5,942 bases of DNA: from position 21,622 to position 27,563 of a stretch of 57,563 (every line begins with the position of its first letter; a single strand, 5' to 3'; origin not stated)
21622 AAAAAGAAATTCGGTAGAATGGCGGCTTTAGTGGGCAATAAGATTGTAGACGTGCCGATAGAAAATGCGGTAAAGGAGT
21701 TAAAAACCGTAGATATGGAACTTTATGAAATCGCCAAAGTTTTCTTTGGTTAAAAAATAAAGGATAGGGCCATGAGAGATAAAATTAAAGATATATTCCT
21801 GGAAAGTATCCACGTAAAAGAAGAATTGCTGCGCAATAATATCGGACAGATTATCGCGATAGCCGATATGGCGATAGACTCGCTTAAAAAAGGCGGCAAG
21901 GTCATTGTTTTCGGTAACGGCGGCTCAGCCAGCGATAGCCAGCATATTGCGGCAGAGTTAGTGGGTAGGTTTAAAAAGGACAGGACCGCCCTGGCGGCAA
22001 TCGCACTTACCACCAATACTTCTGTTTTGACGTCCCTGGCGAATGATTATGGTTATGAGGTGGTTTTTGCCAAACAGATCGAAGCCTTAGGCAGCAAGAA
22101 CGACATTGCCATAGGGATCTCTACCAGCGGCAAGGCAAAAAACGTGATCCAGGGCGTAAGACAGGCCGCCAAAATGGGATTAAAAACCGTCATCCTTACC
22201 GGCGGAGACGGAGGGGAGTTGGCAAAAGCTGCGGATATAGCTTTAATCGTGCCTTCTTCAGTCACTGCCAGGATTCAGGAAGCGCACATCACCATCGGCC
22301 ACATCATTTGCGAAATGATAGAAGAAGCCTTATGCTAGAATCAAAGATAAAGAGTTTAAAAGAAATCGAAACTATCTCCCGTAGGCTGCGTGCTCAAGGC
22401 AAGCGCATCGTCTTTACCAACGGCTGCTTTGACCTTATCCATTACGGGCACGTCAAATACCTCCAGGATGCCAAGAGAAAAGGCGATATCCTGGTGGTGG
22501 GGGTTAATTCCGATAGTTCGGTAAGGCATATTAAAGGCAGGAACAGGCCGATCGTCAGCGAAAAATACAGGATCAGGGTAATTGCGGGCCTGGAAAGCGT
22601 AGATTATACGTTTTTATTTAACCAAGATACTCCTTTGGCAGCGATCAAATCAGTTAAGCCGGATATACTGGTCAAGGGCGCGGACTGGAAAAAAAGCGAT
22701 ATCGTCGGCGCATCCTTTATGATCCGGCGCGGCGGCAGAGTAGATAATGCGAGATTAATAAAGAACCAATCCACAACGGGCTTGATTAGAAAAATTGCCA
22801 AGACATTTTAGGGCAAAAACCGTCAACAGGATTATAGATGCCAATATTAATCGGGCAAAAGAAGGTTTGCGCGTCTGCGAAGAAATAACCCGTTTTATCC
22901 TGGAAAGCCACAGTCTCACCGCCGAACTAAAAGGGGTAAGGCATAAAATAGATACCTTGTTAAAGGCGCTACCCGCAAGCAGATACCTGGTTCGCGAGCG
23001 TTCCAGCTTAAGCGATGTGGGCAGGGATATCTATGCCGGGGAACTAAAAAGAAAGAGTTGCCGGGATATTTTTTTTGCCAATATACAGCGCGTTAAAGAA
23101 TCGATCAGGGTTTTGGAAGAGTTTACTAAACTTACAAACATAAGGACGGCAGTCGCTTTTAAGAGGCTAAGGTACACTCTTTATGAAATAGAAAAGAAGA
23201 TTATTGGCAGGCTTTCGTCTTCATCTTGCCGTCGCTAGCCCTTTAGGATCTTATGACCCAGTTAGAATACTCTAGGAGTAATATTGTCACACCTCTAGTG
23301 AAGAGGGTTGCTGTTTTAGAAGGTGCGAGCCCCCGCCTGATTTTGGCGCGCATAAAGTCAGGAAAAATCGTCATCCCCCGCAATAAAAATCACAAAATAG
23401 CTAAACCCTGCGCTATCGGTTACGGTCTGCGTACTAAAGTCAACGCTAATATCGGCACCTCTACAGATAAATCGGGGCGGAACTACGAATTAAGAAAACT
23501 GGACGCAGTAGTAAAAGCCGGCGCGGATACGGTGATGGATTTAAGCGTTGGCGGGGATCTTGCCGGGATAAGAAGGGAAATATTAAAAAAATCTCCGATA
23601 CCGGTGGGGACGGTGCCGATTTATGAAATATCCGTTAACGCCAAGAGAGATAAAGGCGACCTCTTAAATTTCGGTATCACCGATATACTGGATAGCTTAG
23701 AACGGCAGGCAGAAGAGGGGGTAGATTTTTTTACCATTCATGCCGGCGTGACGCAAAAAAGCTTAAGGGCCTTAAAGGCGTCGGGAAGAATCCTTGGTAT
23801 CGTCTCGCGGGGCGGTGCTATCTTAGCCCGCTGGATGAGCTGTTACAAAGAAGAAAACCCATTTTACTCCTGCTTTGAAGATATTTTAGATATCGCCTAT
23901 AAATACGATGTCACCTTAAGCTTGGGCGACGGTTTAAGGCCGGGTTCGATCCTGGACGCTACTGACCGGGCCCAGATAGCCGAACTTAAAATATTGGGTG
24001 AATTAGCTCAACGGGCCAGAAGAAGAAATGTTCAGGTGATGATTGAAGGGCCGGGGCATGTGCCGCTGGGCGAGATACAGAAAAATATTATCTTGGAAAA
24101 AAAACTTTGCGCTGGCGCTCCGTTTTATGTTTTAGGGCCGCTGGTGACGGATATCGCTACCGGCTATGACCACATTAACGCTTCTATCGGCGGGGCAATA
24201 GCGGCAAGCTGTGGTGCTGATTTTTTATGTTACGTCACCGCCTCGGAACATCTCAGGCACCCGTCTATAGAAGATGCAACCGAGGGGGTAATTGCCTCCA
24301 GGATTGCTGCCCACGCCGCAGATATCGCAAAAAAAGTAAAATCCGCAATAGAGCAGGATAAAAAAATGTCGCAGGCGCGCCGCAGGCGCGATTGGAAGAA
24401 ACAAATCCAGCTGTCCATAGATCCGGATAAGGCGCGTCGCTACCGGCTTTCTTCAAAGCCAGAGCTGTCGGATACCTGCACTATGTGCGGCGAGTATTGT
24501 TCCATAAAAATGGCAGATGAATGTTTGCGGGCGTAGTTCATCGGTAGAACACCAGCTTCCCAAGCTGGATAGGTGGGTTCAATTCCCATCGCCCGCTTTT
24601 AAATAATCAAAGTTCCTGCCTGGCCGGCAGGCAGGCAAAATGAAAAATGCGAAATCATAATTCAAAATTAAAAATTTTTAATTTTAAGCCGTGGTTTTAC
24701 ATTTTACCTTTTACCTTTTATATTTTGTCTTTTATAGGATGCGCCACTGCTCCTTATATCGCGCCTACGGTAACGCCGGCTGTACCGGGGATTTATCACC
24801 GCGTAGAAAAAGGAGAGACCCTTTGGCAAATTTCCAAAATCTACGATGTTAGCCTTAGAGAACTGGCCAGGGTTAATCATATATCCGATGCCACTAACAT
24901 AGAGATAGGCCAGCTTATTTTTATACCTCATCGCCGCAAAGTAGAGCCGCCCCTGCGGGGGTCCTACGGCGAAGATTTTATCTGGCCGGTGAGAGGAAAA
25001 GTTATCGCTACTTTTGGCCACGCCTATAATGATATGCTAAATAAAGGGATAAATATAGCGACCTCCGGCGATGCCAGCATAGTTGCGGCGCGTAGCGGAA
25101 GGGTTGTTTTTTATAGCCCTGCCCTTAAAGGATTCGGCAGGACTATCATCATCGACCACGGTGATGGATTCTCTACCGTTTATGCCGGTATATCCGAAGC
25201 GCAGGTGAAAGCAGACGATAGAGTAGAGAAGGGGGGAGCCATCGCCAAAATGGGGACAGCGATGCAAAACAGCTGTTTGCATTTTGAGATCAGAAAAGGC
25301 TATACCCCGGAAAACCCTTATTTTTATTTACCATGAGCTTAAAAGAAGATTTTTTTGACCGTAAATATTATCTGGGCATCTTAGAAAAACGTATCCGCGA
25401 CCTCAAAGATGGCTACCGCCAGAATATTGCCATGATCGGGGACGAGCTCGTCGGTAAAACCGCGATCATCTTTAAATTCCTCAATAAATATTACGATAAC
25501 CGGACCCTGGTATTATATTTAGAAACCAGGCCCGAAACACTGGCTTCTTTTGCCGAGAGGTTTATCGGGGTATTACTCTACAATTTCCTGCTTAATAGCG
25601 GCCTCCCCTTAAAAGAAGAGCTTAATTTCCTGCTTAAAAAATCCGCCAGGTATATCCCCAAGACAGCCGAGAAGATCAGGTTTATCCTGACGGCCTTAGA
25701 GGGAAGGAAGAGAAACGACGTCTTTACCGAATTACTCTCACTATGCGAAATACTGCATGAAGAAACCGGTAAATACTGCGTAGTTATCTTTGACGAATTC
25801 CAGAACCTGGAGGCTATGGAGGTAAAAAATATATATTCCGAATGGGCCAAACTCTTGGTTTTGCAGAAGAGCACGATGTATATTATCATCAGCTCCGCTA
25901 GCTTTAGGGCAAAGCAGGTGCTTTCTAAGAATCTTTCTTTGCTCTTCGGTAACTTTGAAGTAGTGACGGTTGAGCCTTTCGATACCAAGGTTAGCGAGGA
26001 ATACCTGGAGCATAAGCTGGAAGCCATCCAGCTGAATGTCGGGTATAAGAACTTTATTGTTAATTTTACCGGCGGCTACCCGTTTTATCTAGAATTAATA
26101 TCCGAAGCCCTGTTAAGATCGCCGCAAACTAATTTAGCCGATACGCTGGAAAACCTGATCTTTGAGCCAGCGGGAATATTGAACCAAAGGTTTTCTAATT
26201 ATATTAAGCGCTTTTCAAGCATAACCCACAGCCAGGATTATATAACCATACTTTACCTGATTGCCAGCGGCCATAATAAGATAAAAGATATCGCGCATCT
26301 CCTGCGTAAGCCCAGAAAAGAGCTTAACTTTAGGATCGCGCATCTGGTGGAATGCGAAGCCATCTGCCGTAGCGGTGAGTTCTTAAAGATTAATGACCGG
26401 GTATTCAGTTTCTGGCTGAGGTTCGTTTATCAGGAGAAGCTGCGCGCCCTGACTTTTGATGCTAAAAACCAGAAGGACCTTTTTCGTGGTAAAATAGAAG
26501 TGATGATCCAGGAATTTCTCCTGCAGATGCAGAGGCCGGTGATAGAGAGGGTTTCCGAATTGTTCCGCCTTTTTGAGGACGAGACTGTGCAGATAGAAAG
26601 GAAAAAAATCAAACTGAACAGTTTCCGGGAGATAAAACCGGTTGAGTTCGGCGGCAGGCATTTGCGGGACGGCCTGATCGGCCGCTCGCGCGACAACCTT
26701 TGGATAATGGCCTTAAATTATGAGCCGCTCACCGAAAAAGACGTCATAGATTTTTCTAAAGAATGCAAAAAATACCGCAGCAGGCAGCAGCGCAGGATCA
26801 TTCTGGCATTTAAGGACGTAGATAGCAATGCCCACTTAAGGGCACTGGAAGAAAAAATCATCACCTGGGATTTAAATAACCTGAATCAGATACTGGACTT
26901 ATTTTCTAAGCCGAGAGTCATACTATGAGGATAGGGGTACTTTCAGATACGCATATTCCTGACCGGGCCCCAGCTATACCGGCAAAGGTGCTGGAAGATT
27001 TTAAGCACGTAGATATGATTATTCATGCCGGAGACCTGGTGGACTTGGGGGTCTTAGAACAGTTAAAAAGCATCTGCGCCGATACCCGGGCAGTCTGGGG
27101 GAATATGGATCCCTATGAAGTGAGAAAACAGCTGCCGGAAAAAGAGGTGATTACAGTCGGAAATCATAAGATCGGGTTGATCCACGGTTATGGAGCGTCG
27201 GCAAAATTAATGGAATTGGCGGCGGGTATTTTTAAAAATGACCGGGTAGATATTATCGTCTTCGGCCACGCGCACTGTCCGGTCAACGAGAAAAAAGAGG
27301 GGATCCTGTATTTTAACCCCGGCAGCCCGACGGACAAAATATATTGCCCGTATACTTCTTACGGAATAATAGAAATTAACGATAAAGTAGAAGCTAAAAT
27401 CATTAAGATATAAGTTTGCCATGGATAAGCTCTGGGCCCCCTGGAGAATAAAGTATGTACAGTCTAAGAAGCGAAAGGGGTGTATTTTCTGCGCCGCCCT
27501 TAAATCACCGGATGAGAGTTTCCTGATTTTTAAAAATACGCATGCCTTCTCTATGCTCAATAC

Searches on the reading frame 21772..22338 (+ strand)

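Call 91: search_protein_families(library=pfam, proteins=[window:21772-22338:+], max_evalue=1e-10)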
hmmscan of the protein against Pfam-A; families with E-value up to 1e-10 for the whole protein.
window:21772-22338:+ (188 aa): 2 families
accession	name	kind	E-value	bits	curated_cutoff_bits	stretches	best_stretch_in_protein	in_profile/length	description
PF13580.11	SIS_2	-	8.3e-25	87.9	27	1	15-144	9-138/138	SIS domain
PF01380.27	SIS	-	4.1e-11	43.2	25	0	103-166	47-110/131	SIS domain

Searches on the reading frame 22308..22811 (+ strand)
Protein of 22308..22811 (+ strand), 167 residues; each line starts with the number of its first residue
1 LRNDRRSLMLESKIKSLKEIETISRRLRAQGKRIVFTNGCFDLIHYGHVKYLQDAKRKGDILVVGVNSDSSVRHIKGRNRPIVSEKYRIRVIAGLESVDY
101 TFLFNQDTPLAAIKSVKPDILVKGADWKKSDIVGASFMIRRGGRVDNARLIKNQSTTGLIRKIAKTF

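Call 91: search_protein_families(library=pfam, proteins=[window:22308-22811:+], max_evalue=1e-10)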
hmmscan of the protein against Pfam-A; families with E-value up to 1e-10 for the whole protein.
window:22308-22811:+ (167 aa): 1 family
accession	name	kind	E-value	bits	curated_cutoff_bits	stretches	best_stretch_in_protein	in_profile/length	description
PF01467.32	CTP_transf_like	-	1.5e-19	70.9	21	1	36-130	1-93/133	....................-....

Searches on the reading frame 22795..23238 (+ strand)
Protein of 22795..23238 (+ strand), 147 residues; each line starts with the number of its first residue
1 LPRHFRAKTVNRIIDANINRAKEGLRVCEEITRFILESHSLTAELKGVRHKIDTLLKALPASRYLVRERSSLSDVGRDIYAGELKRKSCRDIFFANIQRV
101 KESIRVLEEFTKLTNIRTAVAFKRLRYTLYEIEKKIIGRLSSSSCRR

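Call 91: search_protein_families(library=pfam, proteins=[window:22795-23238:+], max_evalue=1e-10)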
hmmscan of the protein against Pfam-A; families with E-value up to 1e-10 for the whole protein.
window:22795-23238:+ (147 aa): 1 family
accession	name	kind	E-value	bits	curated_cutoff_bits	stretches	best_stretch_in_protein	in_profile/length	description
PF17792.6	ThiD2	-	9e-38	129.9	23.5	1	12-135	1-124/124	ThiD2 family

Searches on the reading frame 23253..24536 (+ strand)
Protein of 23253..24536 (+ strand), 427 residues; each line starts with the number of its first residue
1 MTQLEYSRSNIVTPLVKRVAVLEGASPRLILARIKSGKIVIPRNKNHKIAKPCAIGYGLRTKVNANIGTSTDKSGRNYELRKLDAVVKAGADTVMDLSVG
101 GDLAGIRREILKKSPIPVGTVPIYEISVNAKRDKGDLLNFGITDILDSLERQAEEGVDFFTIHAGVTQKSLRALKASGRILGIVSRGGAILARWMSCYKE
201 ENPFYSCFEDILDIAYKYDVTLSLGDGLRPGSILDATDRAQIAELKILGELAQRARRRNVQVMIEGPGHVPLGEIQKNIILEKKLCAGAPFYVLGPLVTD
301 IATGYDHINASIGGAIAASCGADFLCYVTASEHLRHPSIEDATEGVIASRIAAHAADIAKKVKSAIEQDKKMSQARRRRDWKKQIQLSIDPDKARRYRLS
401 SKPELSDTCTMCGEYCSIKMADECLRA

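Call 91: search_protein_families(library=pfam, proteins=[window:23253-24536:+], max_evalue=1e-10)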
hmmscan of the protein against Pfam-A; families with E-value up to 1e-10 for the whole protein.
window:23253-24536:+ (427 aa): 1 family
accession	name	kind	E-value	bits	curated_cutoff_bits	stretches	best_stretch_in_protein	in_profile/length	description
PF01964.24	ThiC_Rad_SAM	-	2.5e-182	606.8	25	1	2-422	1-419/420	Radical SAM ThiC family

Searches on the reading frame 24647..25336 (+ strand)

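Call 91: search_protein_families(library=pfam, proteins=[window:24647-25336:+], max_evalue=1e-10)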
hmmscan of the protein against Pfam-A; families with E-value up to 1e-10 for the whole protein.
window:24647-25336:+ (229 aa): 2 families
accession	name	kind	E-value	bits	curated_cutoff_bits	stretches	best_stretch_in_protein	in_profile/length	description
PF01551.29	Peptidase_M23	-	3.1e-23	82.2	28.7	1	132-224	3-96/96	Peptidase family M23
PF01476.26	LysM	-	6.9e-13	48.8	20.9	1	51-94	1-43/43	LysM domain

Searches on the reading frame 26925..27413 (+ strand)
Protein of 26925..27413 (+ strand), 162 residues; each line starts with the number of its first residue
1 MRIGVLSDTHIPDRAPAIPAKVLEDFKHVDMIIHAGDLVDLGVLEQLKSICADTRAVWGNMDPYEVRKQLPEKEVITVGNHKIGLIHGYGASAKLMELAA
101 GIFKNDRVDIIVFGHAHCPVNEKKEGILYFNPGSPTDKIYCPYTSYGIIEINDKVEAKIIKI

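Call 91: search_protein_families(library=pfam, proteins=[window:26925-27413:+], max_evalue=1e-10)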
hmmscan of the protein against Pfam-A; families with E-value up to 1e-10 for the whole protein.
window:26925-27413:+ (162 aa): 2 families
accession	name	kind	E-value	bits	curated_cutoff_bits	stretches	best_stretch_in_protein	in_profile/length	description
PF12850.12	Metallophos_2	-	8.6e-36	123.7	27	1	1-153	1-153/154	Calcineurin-like phosphoesterase superfamily domain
PF00149.33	Metallophos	-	2.3e-12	48.2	21.5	0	1-70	1-78/191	Calcineurin-like phosphoesterase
